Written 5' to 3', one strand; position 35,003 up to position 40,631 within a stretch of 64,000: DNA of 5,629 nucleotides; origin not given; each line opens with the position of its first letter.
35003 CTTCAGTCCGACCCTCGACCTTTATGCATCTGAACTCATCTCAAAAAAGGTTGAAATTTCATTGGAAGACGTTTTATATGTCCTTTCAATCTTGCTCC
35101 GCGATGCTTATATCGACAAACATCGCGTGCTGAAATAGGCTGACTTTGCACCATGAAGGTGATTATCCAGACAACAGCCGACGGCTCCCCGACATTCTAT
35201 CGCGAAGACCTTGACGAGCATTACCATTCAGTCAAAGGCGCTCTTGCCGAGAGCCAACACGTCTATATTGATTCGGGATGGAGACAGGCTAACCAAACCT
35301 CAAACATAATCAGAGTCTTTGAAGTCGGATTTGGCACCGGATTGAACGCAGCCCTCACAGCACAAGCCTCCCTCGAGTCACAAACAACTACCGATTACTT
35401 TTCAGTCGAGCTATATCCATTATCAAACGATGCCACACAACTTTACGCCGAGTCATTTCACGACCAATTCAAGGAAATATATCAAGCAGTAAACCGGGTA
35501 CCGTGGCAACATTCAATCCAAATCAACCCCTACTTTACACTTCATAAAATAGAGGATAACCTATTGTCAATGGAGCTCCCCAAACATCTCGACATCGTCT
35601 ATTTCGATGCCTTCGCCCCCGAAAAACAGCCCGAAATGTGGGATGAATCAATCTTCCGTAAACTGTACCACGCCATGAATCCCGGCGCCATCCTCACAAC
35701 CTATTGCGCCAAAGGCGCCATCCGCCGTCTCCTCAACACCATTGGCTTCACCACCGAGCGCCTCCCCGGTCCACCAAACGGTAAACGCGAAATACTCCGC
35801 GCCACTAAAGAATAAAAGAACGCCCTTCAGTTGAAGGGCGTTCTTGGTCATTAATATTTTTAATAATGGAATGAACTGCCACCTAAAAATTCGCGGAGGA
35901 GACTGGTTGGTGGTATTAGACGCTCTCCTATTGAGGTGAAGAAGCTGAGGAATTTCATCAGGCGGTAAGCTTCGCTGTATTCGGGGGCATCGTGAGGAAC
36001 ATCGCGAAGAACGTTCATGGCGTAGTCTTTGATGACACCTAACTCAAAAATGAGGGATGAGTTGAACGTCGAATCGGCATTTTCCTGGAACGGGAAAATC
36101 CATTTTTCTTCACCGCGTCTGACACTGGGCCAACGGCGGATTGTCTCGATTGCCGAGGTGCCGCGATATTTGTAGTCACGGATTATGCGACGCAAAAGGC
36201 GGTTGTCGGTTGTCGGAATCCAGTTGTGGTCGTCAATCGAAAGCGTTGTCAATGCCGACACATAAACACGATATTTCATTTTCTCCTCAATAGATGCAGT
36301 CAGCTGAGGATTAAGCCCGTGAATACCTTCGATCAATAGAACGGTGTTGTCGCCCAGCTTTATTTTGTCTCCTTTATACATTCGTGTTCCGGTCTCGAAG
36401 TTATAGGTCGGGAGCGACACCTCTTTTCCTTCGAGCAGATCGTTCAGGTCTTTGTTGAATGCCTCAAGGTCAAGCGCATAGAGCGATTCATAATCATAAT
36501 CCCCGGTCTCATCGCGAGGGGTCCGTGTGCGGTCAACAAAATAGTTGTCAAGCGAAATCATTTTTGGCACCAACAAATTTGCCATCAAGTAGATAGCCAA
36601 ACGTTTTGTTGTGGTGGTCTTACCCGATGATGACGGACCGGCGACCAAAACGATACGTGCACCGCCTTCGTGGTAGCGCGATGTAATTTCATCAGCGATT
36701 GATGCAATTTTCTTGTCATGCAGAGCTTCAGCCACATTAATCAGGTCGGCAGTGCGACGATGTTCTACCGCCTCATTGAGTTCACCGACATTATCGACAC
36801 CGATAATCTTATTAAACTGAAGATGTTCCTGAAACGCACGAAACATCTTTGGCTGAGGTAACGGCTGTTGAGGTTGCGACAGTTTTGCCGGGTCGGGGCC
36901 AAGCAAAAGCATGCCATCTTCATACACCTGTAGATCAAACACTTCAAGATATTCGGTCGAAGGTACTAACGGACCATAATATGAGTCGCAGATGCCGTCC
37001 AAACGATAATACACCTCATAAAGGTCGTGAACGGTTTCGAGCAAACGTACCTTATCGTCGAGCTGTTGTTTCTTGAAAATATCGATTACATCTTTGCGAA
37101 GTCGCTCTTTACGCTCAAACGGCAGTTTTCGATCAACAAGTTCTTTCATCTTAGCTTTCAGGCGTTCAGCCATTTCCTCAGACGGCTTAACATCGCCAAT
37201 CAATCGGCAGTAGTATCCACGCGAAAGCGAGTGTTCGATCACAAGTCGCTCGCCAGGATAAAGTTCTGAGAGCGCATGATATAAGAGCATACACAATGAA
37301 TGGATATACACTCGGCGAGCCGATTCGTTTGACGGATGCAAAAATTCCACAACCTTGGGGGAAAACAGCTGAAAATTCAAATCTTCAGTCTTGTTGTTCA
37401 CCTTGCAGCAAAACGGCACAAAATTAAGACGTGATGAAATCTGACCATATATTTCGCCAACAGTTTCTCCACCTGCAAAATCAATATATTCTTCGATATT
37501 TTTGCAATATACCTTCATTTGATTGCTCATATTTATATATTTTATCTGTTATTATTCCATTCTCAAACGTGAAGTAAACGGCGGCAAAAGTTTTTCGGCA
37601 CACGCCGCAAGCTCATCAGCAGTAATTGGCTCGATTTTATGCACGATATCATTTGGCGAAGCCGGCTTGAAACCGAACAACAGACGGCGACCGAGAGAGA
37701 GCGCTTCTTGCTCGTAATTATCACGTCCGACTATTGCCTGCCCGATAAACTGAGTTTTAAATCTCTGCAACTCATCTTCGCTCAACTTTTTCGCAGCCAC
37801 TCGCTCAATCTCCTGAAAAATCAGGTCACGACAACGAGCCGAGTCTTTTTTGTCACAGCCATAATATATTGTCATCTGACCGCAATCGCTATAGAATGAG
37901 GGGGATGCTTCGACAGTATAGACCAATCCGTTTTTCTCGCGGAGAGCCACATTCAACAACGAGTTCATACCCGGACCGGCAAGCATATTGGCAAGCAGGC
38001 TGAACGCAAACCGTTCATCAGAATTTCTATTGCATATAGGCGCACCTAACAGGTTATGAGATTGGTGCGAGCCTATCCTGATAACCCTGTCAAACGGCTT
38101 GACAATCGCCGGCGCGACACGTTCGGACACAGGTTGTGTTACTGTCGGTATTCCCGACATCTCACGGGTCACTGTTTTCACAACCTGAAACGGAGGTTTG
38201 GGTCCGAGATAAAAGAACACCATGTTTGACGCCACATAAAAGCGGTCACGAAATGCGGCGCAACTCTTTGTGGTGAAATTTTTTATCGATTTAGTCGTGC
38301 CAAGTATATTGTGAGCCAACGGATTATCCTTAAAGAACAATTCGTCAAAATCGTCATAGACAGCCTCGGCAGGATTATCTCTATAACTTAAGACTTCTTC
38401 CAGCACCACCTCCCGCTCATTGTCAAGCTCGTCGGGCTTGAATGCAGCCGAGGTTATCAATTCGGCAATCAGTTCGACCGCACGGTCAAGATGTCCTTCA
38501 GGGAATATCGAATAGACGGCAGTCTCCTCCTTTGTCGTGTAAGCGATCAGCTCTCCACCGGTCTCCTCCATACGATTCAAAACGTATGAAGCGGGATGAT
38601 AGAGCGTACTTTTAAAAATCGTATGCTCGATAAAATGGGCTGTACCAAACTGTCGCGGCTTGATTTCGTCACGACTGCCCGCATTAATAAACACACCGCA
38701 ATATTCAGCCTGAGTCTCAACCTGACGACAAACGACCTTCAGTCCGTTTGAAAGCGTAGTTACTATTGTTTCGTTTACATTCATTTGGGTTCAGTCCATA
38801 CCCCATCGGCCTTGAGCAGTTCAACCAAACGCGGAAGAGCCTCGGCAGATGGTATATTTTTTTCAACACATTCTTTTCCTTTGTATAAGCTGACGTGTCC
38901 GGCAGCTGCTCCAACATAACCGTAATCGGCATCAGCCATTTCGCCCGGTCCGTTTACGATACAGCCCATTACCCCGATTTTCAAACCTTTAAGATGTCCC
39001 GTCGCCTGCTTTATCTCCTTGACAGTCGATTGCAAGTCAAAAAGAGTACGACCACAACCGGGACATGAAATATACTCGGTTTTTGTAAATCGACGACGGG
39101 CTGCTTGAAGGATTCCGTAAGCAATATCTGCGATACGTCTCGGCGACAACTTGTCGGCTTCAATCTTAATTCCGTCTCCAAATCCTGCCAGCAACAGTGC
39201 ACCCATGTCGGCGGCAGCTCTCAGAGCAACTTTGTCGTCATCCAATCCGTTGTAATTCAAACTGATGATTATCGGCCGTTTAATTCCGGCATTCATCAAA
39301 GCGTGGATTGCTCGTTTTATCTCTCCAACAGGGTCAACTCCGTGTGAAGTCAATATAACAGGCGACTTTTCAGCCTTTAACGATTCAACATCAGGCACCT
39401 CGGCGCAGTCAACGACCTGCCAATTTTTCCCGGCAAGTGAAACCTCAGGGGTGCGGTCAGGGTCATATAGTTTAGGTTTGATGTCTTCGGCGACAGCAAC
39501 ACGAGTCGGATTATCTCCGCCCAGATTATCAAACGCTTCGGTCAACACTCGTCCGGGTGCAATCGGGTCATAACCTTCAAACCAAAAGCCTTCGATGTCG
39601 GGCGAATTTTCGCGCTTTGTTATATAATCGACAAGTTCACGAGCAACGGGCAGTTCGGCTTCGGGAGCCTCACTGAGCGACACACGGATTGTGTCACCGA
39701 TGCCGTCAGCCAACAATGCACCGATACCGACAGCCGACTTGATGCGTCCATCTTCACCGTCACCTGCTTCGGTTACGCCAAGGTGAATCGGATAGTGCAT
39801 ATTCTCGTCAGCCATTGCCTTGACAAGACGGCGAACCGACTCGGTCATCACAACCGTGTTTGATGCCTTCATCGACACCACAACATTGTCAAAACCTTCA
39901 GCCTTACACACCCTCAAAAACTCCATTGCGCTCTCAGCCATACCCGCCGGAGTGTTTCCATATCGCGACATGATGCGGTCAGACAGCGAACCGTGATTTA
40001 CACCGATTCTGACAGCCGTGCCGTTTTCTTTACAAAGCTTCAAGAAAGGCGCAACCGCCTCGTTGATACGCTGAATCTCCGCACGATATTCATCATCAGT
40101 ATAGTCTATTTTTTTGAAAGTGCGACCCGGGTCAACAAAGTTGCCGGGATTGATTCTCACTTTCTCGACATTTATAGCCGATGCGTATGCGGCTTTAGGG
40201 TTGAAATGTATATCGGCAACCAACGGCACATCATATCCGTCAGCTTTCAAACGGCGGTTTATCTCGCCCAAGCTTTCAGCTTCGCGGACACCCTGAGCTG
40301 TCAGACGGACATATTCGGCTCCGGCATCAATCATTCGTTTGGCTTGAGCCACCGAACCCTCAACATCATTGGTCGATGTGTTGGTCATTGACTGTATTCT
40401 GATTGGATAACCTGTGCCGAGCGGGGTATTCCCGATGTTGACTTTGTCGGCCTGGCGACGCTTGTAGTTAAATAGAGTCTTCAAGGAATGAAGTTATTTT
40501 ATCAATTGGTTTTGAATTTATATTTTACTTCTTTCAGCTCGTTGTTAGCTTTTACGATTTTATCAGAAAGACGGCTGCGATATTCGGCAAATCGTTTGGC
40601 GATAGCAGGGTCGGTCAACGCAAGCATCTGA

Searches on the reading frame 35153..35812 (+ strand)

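Call 66: search_protein_families(library=pfam, proteins=[window:35153-35812:+], max_evalue=0.001)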
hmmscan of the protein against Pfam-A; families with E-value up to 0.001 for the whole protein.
window:35153-35812:+ (220 aa): 1 family
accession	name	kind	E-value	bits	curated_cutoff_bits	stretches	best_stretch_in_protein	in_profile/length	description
PF05430.17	Methyltransf_30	-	3.8e-20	72.5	22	1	103-219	11-123/124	S-adenosyl-L-methionine-dependent methyltransferase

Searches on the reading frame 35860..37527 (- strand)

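Call 66: search_protein_families(library=pfam, proteins=[window:35860-37527:-], max_evalue=0.001)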
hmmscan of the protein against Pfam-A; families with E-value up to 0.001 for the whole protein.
window:35860-37527:- (555 aa): 3 families
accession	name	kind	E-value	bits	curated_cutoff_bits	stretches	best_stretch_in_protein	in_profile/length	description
PF00485.24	PRK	-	5.3e-18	66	22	1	293-489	2-188/196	Phosphoribulokinase / Uridine kinase family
PF03215.21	Rad17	-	0.0004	20.8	23.8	1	268-315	22-70/186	Rad17 P-loop domain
PF13191.12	AAA_16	-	0.00077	20.4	32.6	0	282-315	16-49/167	AAA ATPase domain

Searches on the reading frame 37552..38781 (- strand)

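Call 66: search_protein_families(library=pfam, proteins=[window:37552-38781:-], max_evalue=0.001)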
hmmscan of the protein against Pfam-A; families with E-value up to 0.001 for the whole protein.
window:37552-38781:- (409 aa): 2 families
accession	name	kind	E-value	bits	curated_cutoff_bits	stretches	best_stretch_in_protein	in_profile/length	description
PF05193.26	Peptidase_M16_C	-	5.6e-28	98.5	23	1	169-344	2-180/181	Peptidase M16 inactive domain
PF00675.25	Peptidase_M16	-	1.9e-26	93.2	22.3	1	20-162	6-148/149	Insulinase (Peptidase family M16)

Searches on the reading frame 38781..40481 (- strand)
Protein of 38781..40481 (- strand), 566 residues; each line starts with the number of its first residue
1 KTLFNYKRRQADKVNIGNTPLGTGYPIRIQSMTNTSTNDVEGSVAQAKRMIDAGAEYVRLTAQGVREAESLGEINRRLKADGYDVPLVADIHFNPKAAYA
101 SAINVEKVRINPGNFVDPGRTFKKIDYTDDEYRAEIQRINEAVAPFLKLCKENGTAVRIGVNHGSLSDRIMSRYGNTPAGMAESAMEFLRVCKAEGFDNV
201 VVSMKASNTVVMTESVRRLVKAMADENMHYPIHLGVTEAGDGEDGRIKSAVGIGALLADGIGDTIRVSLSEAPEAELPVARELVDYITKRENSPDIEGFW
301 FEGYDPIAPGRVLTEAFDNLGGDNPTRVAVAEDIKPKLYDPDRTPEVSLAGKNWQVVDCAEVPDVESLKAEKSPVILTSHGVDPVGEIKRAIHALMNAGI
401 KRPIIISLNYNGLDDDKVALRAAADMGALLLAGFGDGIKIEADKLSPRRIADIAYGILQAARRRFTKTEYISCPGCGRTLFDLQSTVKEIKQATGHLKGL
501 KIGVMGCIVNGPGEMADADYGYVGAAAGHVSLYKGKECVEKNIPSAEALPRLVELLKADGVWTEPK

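Call 66: search_protein_families(library=pfam, proteins=[window:38781-40481:-], max_evalue=0.001)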
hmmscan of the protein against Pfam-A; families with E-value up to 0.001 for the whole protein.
window:38781-40481:- (566 aa): 1 family
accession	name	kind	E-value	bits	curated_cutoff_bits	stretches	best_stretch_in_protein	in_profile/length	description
PF04551.19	GcpE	-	6.1e-123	410.6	32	2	12-295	2-255/343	GcpE protein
